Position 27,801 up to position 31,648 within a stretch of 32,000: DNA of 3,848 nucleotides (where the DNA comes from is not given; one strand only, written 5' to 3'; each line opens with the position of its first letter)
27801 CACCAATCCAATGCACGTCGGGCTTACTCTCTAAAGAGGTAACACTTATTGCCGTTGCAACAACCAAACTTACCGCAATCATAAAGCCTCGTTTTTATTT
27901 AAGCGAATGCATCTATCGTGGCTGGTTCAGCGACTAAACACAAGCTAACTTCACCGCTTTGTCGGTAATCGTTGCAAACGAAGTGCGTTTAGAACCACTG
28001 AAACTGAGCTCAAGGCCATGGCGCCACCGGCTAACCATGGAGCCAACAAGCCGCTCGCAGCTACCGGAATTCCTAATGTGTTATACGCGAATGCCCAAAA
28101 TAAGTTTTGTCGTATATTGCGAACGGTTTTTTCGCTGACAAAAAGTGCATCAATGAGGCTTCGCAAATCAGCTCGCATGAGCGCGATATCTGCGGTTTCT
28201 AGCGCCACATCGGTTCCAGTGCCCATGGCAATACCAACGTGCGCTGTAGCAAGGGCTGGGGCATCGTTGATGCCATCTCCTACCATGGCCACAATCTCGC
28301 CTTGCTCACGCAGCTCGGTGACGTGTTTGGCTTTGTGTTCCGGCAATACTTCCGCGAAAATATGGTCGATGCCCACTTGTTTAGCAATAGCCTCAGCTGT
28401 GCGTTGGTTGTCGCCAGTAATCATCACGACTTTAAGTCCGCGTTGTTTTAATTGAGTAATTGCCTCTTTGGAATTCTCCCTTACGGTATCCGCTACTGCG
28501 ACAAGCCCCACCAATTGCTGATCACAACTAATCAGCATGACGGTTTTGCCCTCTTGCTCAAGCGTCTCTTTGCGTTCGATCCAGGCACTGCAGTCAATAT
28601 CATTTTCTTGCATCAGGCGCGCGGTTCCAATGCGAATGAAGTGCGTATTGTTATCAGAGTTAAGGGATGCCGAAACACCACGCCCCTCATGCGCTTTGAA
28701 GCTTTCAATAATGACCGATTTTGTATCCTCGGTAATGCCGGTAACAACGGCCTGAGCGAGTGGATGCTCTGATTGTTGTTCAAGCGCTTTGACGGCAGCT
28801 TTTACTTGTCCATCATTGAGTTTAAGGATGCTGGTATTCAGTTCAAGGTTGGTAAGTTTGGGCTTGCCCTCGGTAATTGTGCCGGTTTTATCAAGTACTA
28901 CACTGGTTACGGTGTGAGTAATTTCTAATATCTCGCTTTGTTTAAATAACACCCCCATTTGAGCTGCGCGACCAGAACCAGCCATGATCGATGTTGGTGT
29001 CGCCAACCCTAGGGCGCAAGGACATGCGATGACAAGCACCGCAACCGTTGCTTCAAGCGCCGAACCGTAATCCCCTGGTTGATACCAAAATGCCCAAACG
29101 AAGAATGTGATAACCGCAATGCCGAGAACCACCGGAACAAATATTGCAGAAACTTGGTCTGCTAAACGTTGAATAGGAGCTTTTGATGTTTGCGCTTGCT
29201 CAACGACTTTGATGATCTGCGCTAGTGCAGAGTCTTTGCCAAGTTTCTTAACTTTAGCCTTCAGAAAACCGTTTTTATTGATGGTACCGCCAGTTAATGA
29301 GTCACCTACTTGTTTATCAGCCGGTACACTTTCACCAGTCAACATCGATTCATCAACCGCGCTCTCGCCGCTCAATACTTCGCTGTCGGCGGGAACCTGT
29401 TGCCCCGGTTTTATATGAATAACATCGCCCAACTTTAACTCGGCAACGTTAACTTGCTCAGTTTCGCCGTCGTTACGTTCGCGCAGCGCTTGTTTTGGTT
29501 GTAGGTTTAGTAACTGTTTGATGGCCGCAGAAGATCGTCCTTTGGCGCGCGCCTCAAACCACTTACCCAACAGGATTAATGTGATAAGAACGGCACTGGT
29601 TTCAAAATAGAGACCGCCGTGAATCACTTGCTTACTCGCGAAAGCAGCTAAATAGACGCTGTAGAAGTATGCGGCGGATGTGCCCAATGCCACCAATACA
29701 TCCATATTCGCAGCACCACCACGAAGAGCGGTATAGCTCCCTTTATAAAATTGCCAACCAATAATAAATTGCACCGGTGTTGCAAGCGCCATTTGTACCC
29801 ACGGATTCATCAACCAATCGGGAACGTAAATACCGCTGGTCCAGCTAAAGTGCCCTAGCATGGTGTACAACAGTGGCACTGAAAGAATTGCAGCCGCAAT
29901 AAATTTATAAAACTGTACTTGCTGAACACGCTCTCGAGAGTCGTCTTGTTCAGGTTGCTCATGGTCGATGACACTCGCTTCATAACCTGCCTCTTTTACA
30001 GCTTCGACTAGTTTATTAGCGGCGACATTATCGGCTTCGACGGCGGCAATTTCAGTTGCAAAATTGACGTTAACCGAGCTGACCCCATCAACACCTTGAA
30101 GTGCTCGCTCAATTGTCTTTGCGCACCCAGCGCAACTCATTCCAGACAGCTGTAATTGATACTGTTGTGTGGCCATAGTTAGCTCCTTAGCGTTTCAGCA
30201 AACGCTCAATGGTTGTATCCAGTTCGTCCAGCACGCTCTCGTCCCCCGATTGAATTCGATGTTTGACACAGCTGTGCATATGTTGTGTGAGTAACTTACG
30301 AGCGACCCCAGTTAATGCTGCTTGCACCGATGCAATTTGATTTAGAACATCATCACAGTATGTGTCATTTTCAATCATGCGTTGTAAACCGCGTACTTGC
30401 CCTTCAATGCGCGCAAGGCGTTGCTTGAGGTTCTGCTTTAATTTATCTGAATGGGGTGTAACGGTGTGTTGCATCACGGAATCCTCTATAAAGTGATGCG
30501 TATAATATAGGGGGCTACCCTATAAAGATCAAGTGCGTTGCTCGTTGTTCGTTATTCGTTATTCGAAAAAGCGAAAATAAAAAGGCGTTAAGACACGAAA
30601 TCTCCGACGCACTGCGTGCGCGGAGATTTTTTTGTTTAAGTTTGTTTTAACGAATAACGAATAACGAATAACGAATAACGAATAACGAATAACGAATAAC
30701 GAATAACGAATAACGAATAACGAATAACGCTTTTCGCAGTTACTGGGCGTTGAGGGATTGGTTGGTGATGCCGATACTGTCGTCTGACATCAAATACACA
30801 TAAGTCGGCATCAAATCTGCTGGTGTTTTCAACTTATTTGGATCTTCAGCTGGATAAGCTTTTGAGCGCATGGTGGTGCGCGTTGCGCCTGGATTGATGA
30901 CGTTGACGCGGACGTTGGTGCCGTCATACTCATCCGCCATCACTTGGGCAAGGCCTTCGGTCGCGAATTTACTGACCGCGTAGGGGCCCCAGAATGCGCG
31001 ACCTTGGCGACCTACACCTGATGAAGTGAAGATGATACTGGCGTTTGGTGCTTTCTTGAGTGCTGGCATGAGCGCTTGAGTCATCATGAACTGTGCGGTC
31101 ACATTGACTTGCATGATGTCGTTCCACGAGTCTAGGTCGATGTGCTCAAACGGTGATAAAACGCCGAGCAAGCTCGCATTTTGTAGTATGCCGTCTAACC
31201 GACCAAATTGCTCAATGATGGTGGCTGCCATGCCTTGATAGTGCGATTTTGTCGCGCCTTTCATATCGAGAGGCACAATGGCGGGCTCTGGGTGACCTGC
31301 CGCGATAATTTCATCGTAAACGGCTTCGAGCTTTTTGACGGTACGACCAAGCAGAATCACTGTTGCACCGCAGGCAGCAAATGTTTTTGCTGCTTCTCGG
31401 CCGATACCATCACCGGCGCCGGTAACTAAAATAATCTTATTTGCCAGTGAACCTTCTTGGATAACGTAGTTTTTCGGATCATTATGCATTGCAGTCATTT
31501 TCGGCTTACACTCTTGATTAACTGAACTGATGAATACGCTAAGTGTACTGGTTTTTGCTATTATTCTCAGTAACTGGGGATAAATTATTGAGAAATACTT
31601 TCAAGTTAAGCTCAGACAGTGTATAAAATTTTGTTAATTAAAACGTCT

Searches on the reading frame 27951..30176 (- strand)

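Call 16: search_protein_families(library=ncbifam, proteins=[window:27951-30176:-], max_evalue=0.00001)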
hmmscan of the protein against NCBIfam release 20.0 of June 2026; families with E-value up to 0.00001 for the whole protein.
window:27951-30176:- (741 aa): 35 families (the best 25 are shown)
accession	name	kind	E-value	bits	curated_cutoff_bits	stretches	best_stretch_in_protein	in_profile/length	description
TIGR01525.1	ATPase-IB_hvy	subfamily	4.3e-194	646.5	346.25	1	158-734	1-560/560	heavy metal translocating P-type ATPase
NF007952.0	PRK10671.1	equivalog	1.3e-193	645.5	1316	1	5-738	104-835/838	copper-exporting P-type ATPase CopA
TIGR01511.1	ATPase-IB1_Cu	subfamily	1.5e-179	598.4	397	1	139-735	1-542/542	copper-translocating P-type ATPase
NF008262.1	PRK11033.1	equivalog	1.3e-138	463.6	1005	2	194-736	198-729/731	zinc/cadmium/mercury/lead-transporting ATPase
TIGR01512.1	ATPase-IB2_Cd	subfamily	3.7e-129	431.6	313.5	2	191-480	18-282/494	cadmium family heavy metal-translocating P-type ATPase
NF033775.1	P_type_ZntA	exception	3.7e-127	425.6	1240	2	183-736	193-730/732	Zn(II)/Cd(II)/Pb(II) translocating P-type ATPase ZntA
TIGR01494.1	ATPase_P-type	subfamily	9.9e-97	324.3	62.3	1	197-713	2-467/478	HAD-IC family P-type ATPase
TIGR01497.1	kdpB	equivalog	1.6e-66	224.8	527.9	1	161-678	37-560/675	potassium-transporting ATPase subunit KdpB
TIGR01647.1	ATPase-IIIA_H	equivalog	2.8e-60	204.4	615.5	2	194-604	58-482/755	plasma-membrane proton-efflux P-type ATPase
NF010609.0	PRK14010.1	equivalog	2e-55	188.2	1323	2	539-680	416-557/673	K(+)-transporting ATPase subunit B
TIGR01517.1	ATPase-IIB_Ca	equivalog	1.7e-46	158.9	507.05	3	190-437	118-374/882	calcium-translocating P-type ATPase, PMCA-type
TIGR01522.1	ATPase-IIA2_Ca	equivalog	1.9e-46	158.3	798.3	3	606-691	567-653/854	calcium-transporting P-type ATPase, PMR1-type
TIGR01116.1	ATPase-IIA1_Ca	equivalog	1.3e-43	149.2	703.4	2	553-679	455-596/799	calcium-translocating P-type ATPase, SERCA-type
TIGR01106.1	ATPase-IIC_X-K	subfamily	2e-37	128.6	946.1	3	177-476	92-396/997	Na,H/K antiporter P-type ATPase subunit alpha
TIGR01524.1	ATPase-IIIB_Mg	equivalog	4.9e-34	117.3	610.75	2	605-690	581-666/867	magnesium-translocating P-type ATPase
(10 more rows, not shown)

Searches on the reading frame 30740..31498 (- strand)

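Call 16: search_protein_families(library=ncbifam, proteins=[window:30740-31498:-], max_evalue=0.00001)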
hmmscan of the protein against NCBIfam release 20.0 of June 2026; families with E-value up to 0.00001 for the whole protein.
window:30740-31498:- (252 aa): 213 families (the best 25 are shown)
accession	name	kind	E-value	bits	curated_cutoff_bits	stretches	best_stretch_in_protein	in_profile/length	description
NF006509.0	PRK08945.1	equivalog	1.1e-119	398.1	269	1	10-252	3-245/248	YciK family oxidoreductase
NF006431.0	PRK08703.1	equivalog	6.2e-64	215.9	324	1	17-244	3-232/239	SDR family oxidoreductase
NF005681.0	PRK07478.1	subfamily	2.8e-44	151.4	267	1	17-240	3-234/254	SDR family oxidoreductase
NF005559.1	PRK07231.1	subfamily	2.1e-39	135.5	215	1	18-248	2-240/249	glucose 1-dehydrogenase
NF005909.0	PRK07890.1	subfamily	2.2e-37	128.7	258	1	17-204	4-187/260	short chain dehydrogenase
NF009466.0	PRK12826.1-2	subfamily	1.4e-36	126.3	222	1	20-250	3-239/248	3-oxoacyl-ACP reductase FabG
NF009468.0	PRK12826.1-4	equivalog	1.3e-35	123.4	318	1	17-249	4-241/256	SDR family oxidoreductase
NF004825.0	PRK06181.1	equivalog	1.9e-35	122.5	215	1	17-218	3-200/268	SDR family oxidoreductase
NF004203.0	PRK05653.2-4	subfamily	5.6e-35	121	313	1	18-228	4-212/260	3-oxoacyl-ACP reductase FabG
NF005672.0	PRK07454.1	equivalog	4.5e-34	117.7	234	1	20-210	6-192/241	SDR family oxidoreductase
NF005806.0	PRK07666.1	equivalog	1.5e-33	116.1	286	1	17-230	4-214/239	3-ketoacyl-ACP reductase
TIGR03971.1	SDR_subfam_1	subfamily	1.9e-32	112.7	300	1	18-213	1-205/271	mycofactocin-coupled SDR family oxidoreductase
NF009093.0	PRK12429.1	subfamily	3.9e-32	111.5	258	1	18-211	3-192/259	3-hydroxybutyrate dehydrogenase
NF052558.1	MBtsdlDhBudC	equivalog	4.3e-32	111.6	270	1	19-215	2-191/250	meso-2,3-butanediol dehydrogenase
NF004791.0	PRK06138.1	equivalog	7e-32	110.7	312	1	17-226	2-207/252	SDR family oxidoreductase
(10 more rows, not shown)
